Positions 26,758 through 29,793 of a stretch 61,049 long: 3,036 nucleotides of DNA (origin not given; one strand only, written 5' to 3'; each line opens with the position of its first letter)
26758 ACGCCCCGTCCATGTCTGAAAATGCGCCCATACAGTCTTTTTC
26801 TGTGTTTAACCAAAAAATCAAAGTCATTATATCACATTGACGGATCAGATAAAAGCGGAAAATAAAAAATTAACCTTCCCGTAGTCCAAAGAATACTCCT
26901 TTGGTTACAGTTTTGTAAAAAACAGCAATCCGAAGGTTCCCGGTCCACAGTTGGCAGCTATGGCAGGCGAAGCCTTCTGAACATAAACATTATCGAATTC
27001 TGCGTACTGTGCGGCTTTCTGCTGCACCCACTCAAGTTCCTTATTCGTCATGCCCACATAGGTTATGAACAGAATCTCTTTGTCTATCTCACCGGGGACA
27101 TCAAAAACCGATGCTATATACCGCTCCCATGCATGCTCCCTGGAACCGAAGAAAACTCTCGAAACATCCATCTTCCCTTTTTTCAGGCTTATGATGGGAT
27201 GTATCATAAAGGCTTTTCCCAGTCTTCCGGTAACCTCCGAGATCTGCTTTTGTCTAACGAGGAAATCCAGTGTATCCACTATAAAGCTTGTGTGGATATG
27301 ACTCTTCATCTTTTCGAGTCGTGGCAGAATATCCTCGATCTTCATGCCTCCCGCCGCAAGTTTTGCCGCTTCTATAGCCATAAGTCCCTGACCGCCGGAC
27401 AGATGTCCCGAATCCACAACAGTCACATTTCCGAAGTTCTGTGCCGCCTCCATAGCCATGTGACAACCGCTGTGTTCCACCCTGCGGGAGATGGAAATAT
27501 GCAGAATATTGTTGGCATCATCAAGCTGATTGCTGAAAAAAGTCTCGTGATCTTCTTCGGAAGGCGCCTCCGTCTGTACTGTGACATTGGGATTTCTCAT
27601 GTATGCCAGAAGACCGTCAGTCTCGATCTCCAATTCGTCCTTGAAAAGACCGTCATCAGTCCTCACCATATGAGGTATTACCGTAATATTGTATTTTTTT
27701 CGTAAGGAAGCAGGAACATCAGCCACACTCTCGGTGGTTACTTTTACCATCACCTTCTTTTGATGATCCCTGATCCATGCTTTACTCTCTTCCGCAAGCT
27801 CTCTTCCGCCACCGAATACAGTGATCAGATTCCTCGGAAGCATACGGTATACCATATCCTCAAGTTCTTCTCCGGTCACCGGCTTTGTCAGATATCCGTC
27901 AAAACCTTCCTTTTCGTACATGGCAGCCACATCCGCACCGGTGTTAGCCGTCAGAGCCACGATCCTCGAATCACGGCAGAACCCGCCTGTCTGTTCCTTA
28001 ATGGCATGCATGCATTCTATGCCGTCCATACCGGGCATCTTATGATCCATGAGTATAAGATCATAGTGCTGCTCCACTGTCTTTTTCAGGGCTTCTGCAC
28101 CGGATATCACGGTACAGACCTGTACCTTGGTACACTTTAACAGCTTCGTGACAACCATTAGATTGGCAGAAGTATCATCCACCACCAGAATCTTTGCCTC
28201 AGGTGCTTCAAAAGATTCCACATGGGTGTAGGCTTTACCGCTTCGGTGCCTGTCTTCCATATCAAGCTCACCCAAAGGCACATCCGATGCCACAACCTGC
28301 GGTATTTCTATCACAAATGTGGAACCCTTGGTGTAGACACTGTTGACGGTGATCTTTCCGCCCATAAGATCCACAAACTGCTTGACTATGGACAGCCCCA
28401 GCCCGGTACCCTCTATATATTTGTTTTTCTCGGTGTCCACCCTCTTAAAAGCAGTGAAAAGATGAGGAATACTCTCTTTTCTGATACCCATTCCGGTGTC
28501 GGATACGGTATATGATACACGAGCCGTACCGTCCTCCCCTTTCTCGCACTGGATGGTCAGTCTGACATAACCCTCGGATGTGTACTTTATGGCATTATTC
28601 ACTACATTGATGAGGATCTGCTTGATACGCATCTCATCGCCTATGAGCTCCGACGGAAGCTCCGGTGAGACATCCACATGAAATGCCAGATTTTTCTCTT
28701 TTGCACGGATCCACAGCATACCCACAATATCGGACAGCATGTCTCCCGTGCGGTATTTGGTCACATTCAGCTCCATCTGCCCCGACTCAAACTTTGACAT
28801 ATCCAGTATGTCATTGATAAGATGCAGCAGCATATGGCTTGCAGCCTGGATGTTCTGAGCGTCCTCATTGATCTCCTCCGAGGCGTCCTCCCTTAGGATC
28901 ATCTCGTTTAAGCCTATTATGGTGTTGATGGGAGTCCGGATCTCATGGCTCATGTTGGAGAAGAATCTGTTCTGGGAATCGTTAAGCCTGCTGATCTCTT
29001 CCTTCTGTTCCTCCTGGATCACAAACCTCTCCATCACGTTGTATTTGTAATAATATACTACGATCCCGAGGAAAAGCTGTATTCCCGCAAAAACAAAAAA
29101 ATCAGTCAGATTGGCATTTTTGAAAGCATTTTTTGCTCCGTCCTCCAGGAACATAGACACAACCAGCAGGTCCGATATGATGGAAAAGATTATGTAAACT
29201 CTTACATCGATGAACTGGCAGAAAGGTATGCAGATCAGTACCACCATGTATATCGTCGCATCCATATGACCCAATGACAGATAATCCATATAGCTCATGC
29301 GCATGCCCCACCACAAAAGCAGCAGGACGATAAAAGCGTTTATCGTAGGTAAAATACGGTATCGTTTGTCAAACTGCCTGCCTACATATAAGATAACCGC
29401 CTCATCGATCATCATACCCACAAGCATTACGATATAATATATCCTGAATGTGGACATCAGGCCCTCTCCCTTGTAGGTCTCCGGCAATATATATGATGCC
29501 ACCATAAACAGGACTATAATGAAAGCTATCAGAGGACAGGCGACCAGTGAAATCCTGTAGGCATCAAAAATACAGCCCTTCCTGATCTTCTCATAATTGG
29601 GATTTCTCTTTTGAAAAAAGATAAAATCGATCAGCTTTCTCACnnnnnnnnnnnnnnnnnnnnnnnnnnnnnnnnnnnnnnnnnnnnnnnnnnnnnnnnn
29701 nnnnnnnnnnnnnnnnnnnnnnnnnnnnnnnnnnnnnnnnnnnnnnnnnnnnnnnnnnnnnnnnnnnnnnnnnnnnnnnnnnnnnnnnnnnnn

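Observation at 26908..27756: DegV (FakB-type fatty-acid-binding) domain fused to the C-terminus of a hybrid histidine kinase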

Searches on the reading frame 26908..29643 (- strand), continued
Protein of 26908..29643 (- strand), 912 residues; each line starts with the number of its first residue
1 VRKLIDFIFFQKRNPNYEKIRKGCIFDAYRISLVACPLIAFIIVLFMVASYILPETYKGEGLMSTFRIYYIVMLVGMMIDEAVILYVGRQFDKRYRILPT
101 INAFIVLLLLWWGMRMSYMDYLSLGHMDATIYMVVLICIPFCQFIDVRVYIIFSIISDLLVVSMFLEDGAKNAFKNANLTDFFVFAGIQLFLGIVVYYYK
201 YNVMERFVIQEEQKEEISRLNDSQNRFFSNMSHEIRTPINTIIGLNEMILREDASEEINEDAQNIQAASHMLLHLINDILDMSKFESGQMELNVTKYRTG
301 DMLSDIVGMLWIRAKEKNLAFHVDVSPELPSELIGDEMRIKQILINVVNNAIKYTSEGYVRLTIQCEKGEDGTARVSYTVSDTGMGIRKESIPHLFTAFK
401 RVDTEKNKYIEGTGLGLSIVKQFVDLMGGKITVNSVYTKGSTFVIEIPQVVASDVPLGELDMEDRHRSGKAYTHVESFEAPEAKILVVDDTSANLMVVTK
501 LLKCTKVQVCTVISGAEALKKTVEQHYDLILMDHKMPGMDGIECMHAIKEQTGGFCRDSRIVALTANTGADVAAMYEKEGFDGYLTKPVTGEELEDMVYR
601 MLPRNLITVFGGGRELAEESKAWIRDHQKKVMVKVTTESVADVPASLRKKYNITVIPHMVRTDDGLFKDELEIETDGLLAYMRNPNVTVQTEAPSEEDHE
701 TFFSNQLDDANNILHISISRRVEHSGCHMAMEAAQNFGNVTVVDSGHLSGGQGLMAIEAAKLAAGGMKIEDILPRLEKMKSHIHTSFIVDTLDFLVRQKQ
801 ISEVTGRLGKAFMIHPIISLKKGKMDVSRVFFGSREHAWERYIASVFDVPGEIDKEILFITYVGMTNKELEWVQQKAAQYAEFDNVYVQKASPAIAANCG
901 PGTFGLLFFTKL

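Call 21: find_encoding_contigs(protein=P0079, flank=8000, max_places=2)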
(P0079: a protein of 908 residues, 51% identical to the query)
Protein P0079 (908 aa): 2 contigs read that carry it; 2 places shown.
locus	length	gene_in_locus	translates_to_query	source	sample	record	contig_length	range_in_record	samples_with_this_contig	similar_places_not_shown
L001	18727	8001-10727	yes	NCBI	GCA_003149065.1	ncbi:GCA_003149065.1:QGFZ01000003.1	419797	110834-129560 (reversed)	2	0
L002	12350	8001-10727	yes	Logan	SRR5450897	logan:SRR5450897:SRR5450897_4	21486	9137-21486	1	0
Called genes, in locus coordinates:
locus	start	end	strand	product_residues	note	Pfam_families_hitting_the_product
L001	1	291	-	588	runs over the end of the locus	PF02690:Na_Pi_cotrans, PF01895:PhoU (weak)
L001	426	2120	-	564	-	PF16962:ABC_export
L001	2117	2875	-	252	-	PF00005:ABC_tran, PF13304:AAA_21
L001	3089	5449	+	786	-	PF00072:Response_reg, PF00990:GGDEF, PF00072:Response_reg, PF01966:HD, PF08668:HDOD (faint), PF13487:HD_5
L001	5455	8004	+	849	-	PF00512:HisKA, PF02518:HATPase_c, PF00072:Response_reg, PF01627:Hpt (weak)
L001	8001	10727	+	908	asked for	PF00512:HisKA, PF02518:HATPase_c, PF00072:Response_reg, PF02645:DegV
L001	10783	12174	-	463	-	PF00756:Esterase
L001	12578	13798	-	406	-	PF01613:Flavin_Reduct, PF21349:RUBY_RBDX, PF00210:Ferritin (weak), PF02915:Rubrerythrin, PF21349:RUBY_RBDX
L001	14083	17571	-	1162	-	PF00005:ABC_tran, PF13304:AAA_21 (faint), PF02687:FtsX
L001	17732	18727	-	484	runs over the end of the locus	PF07179:SseB (faint)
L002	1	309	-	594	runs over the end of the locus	PF02690:Na_Pi_cotrans, PF01895:PhoU (weak)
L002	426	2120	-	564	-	PF16962:ABC_export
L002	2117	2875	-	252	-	PF00005:ABC_tran, PF13304:AAA_21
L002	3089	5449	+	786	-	PF00072:Response_reg, PF00990:GGDEF, PF00072:Response_reg, PF01966:HD, PF08668:HDOD (faint), PF13487:HD_5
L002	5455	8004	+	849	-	PF00512:HisKA, PF02518:HATPase_c, PF00072:Response_reg, PF01627:Hpt (weak)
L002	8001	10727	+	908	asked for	PF00512:HisKA, PF02518:HATPase_c, PF00072:Response_reg, PF02645:DegV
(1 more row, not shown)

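Call 22: find_encoding_contigs(protein=P0012, flank=8000, max_places=2)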
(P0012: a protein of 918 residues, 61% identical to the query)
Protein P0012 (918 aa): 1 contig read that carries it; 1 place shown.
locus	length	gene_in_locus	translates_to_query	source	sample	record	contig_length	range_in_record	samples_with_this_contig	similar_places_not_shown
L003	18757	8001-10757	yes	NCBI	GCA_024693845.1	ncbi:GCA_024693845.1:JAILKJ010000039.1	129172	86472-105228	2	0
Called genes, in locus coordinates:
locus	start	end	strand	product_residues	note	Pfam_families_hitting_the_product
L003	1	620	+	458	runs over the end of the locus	PF01183:Glyco_hydro_25 (faint)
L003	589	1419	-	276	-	-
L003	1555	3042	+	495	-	PF14821:Thr_synth_N, PF00291:PALP, PF24857:THR4_C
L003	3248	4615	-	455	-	PF00285:Citrate_synt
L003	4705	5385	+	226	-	PF01791:DeoC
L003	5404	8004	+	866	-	PF00512:HisKA, PF02518:HATPase_c, PF00072:Response_reg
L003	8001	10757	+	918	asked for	PF00512:HisKA, PF02518:HATPase_c, PF00072:Response_reg, PF02645:DegV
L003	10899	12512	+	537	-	PF01293:PEPCK_ATP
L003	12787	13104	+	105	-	PF02699:YajC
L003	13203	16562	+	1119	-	PF00532:Peripla_BP_1, PF13377:Peripla_BP_3, PF13407:Peripla_BP_4, PF00563:EAL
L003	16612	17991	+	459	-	PF05673:DUF815, PF20720:nSTAND3 (weak)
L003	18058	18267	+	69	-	-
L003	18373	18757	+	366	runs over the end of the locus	PF00180:Iso_dh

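Call 23: find_encoding_contigs(protein=P0053, flank=8000, max_places=2)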
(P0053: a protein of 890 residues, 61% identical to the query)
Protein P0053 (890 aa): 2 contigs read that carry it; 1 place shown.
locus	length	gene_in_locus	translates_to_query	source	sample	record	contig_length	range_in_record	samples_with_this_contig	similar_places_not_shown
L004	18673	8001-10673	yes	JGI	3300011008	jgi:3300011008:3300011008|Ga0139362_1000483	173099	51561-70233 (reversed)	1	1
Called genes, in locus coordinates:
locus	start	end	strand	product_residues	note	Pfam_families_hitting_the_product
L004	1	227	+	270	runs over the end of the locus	PF20234:DUF6591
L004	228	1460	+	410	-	-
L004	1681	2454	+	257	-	-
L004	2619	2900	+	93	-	-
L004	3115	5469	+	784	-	PF00072:Response_reg, PF00990:GGDEF, PF00072:Response_reg, PF01966:HD, PF08668:HDOD (weak), PF13487:HD_5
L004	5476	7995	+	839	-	PF00512:HisKA, PF02518:HATPase_c, PF00072:Response_reg, PF01627:Hpt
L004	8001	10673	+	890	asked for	PF00512:HisKA, PF02518:HATPase_c, PF00072:Response_reg, PF02645:DegV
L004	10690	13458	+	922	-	PF02743:dCache_1, PF17201:Cache_3-Cache_2 (weak), PF00512:HisKA, PF02518:HATPase_c, PF00072:Response_reg, PF01627:Hpt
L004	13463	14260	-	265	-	PF04397:LytTR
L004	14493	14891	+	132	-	PF00072:Response_reg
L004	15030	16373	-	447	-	PF13173:AAA_14, PF13635:DUF4143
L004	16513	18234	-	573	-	PF20446:ABC_N, PF09818:ABC_ATPase, PF21117:MRB1590_C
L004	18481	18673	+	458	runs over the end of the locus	PF00990:GGDEF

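Call 25: find_encoding_contigs(protein=P0111, flank=8000, max_places=1)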
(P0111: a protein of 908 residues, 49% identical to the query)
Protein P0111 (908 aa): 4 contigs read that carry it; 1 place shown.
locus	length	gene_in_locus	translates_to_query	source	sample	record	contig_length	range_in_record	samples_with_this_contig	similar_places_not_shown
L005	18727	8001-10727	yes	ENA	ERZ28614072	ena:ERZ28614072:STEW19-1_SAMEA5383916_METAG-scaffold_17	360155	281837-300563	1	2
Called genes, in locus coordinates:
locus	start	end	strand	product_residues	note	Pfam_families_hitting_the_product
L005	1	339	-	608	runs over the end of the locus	PF02690:Na_Pi_cotrans, PF01895:PhoU (faint)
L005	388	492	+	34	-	-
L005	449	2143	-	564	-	PF16962:ABC_export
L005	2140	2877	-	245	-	PF00005:ABC_tran, PF13304:AAA_21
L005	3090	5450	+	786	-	PF00072:Response_reg, PF00990:GGDEF, PF00072:Response_reg, PF01966:HD, PF13487:HD_5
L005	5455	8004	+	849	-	PF00512:HisKA, PF02518:HATPase_c, PF00072:Response_reg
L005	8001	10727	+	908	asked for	PF00512:HisKA, PF02518:HATPase_c, PF00072:Response_reg, PF02645:DegV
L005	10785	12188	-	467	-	PF00756:Esterase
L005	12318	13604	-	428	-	PF01613:Flavin_Reduct, PF23458:DUF7130 (faint), PF21349:RUBY_RBDX, PF00210:Ferritin (weak), PF02915:Rubrerythrin, PF21349:RUBY_RBDX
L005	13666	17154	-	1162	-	PF00005:ABC_tran, PF13304:AAA_21 (faint), PF02687:FtsX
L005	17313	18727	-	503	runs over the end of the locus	-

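Call 26: find_encoding_contigs(protein=P0056, flank=8000, max_places=1)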
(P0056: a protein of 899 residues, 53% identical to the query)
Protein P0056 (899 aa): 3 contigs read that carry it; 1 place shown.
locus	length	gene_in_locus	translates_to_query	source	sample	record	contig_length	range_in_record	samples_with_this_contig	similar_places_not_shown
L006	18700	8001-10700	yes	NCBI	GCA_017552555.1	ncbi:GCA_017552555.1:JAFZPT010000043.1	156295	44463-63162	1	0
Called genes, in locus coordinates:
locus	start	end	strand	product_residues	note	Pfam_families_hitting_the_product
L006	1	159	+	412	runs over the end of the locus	PF01136:Peptidase_U32, PF16325:Peptidase_U32_C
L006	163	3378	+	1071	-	PF08455:SNF2_assoc, PF00176:SNF2-rel_dom, PF00271:Helicase_C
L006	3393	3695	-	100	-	PF01371:Trp_repressor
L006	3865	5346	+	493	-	PF02475:TRM5-TYW2_MTfase (faint), PF05958:tRNA_U5-meth_tr, PF05175:MTS (weak), PF13649:Methyltransf_25 (weak), PF13847:Methyltransf_31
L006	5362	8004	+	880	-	PF00512:HisKA, PF02518:HATPase_c, PF00072:Response_reg, PF01627:Hpt (weak)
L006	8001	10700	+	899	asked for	PF00512:HisKA, PF02518:HATPase_c, PF00072:Response_reg, PF02645:DegV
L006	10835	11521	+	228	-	PF00528:BPD_transp_1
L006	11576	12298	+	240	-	PF02463:SMC_N, PF00005:ABC_tran, PF13304:AAA_21 (weak)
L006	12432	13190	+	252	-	PF00497:SBP_bac_3, PF10613:Lig_chan-Glu_bd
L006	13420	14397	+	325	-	PF13673:Acetyltransf_10, PF00583:Acetyltransf_1, PF13508:Acetyltransf_7, PF00881:Nitroreductase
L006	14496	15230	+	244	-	PF13489:Methyltransf_23 (weak), PF05219:DREV (weak), PF08241:Methyltransf_11, PF08242:Methyltransf_12, PF13649:Methyltransf_25, PF13847:Methyltransf_31 (weak)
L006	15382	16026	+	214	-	PF13483:Lactamase_B_3, PF12706:Lactamase_B_2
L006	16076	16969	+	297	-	PF01636:APH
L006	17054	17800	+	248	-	PF04237:YjbR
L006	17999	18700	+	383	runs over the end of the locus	-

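Call 27: find_encoding_contigs(protein=P0021, flank=8000, max_places=1)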
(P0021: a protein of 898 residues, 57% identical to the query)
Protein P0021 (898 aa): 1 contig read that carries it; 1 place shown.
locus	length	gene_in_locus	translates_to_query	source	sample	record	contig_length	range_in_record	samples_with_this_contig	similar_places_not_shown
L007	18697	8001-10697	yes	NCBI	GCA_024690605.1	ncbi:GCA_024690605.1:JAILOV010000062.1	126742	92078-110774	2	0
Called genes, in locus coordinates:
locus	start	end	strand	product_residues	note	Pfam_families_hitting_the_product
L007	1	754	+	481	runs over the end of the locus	PF01594:AI-2E_transport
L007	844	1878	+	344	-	PF01063:Aminotran_4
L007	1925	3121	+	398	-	-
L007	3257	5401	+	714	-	PF13487:HD_5, PF01966:HD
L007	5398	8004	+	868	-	PF00512:HisKA, PF02518:HATPase_c, PF00072:Response_reg, PF01627:Hpt (weak)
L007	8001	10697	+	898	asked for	PF00512:HisKA, PF02518:HATPase_c, PF00072:Response_reg, PF02645:DegV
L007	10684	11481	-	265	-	PF00300:His_Phos_1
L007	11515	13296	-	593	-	PF05833:NFACT_N, PF05670:NFACT-R_1, PF18297:NFACT-R_2 (weak)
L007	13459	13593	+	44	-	-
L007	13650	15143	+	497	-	PF01232:Mannitol_dh, PF08125:Mannitol_dh_C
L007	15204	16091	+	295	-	PF03755:YicC-like_N, PF08340:YicC-like_C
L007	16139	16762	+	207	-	PF00625:Guanylate_kin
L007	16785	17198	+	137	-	PF01192:RNA_pol_Rpb6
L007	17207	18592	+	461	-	PF00919:UPF0004, PF04055:Radical_SAM, PF18693:TRAM_2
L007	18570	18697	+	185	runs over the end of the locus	PF01066:CDP-OH_P_transf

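Call 54: predict_structure(alignment_id=A1)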
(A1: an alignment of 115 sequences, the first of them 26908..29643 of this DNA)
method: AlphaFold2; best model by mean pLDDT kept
length: 912 residues; sequences in the alignment: 115
mean_pLDDT: 81.1   pTM: 0.48
mean pLDDT of the five models: 81.1, 78.8, 75.7, 75.5, 75.4
residues with pLDDT >= 90: 219; 70-90: 567; 50-70: 74; < 50: 52
segments of 3 or more residues with pLDDT < 50: 227-230, 253-255, 399-412, 463-476, 611-627
pLDDT, mean of each block of 10 residues (from residue 1): 85 84 89 88 87 70 83 89 88 87 90 88 80 89 88 92 83 77 90 91 90 80 55 64 71 54 71 79 76 82 77 77 78 86 88 81 82 84 72 60 45 64 86 70 86 70 44 50 91 81 83 90 92 87 91 88 80 82 82 81 76 30 40 90 90 92 88 87 85 90 85 92 88 84 91 93 86 91 90 80 77 84 82 88 89 90 91 92 91 89 92 85
secondary structure, 60 per line:
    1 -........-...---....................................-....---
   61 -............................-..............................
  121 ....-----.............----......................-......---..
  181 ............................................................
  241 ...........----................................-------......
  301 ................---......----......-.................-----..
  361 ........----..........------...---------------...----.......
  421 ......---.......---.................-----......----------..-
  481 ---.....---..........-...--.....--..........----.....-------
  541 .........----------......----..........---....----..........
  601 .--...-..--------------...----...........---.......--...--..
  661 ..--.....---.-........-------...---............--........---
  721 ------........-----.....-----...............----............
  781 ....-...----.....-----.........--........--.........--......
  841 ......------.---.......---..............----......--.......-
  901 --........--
elements in order (helices of 4 or more, strands of 3 or more residues): H2-9 H17-52 H54-57 H62-89 H91-124 H130-142 H147-168 H170-175 H179-251 H256-287 E295-298 H299-316 E320-325 E330-335 H337-353 E359-368 E373-382 H414-426 E430-436 E440-456 H462-467 E484-488 H492-501 E508-512 H515-524 E529-533 H541-549 E560-565 H570-579 E583-586 H591-601 E631-638 H645-651 E654-656 E659-662 E665-669 H675-682 E690-692 H696-707 E710-717 H727-734 E740-744 H750-764 H769-782 E786-788 H793-797 H803-811 E814-821 E824-832 H835-846 E857-863 H867-880 E885-890 H893-899 E903-910

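Call 59: fold_search(model_id=the predicted structure, library=pdb)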
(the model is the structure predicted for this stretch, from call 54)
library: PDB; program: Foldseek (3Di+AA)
matches with E <= 10: 1282; with E <= 0.001: 768
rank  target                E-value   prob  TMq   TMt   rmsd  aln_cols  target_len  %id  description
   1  2dt8                  1.1e-19  1.00  0.28  0.86   3.1       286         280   27  Fatty Acid Binding of a DegV family Protein from Thermus thermophilus (released 2007-06-19)
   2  1pzx_B                3.6e-19  1.00  0.29  0.86   2.8       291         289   25  Hypothetical protein APC36103 from Bacillus stearothermophilus: a lipid binding protein (released 2004-01-20)
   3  1pzx_A                4.1e-18  1.00  0.28  0.87   2.7       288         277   25  Hypothetical protein APC36103 from Bacillus stearothermophilus: a lipid binding protein (released 2004-01-20)
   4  4x9x                  1.3e-17  1.00  0.27  0.87   3.1       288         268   21  Biochemical Roles for Conserved Residues in the Bacterial Fatty Acid Binding Protein Family (released 2016-01-27)
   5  1vpv_A                2.3e-17  1.00  0.28  0.84   3.0       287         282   25  Crystal structure of a degv lipid binding protein (tm1468) from thermotoga maritima at 2.45 A resolution (released 2004-12-07)
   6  1mgp                  2.7e-17  1.00  0.27  0.85   3.0       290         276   24  Hypothetical protein TM841 from Thermotoga maritima reveals fatty acid binding function (released 2002-09-18)
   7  6qrj                  3.2e-17  1.00  0.20  0.36  25.9       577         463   20  Crystal structure of ShkA full-length in complex with AMPPNP (released 2020-01-08)
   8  1vpv_B                9.4e-17  1.00  0.27  0.84   3.0       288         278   25  Crystal structure of a degv lipid binding protein (tm1468) from thermotoga maritima at 2.45 A resolution (released 2004-12-07)
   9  7w7h_E                1.6e-16  1.00  0.28  0.86   3.0       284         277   23  S Suis FakA-FakB2 complex structure (released 2022-09-21)
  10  6dj6_B                2.4e-16  1.00  0.28  0.85   3.4       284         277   24  The X-ray crystal structure of the Streptococcus pneumoniae Fatty Acid Kinase (Fak) B2 protein loaded with cis-oleic a (released 2019-05-29)
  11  3fys                  3.6e-16  1.00  0.27  0.81   4.2       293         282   21  Crystal Structure of DegV, a fatty acid binding protein from Bacillus subtilis (released 2009-05-12)
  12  5uto_A                4.3e-16  1.00  0.28  0.83   3.1       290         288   22  The crystal structure of the Staphylococcus aureus Fatty acid Kinase (Fak) B1 protein loaded with palmitic acid to 1.8 (released 2018-02-21)
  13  6nr1_B                4.5e-16  1.00  0.28  0.85   3.4       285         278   23  The X-ray crystal structure of Streptococcus pneumoniae Fatty Acid Kinase (Fak) B2 protein loaded with Vaccenic acid ( (released 2019-08-21)
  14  2g7z_B                5.0e-16  1.00  0.27  0.85   3.5       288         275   22  Conserved DegV-like Protein of Unknown Function from Streptococcus pyogenes M1 GAS Binds Long-chain Fatty Acids (released 2006-04-04)
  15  6mh9_A                5.5e-16  1.00  0.28  0.83   3.1       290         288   21  The crystal structure of the Staphylococcus aureus Fatty acid Kinase (Fak) B1 protein A121I mutant to 2.02 Angstrom re (released 2019-11-13)
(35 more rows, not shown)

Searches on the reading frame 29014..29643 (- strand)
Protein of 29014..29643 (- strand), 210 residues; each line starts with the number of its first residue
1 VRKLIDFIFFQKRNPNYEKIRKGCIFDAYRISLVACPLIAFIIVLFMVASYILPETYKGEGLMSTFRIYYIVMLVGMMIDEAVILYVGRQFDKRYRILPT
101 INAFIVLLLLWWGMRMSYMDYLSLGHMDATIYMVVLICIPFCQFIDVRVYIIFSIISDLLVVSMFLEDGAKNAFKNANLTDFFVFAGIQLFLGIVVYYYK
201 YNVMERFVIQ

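Call 52: search_protein_families(library=pfam, proteins=[window:29014-29643:-], max_evalue=0.1)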
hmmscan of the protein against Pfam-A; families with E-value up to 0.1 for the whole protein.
window:29014-29643:- (210 aa): 1 family
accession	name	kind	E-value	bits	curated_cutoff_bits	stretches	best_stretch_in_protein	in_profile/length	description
PF19401.4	DUF5976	-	0.014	15.8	25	1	93-122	19-50/50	Family of unknown function (DUF5976)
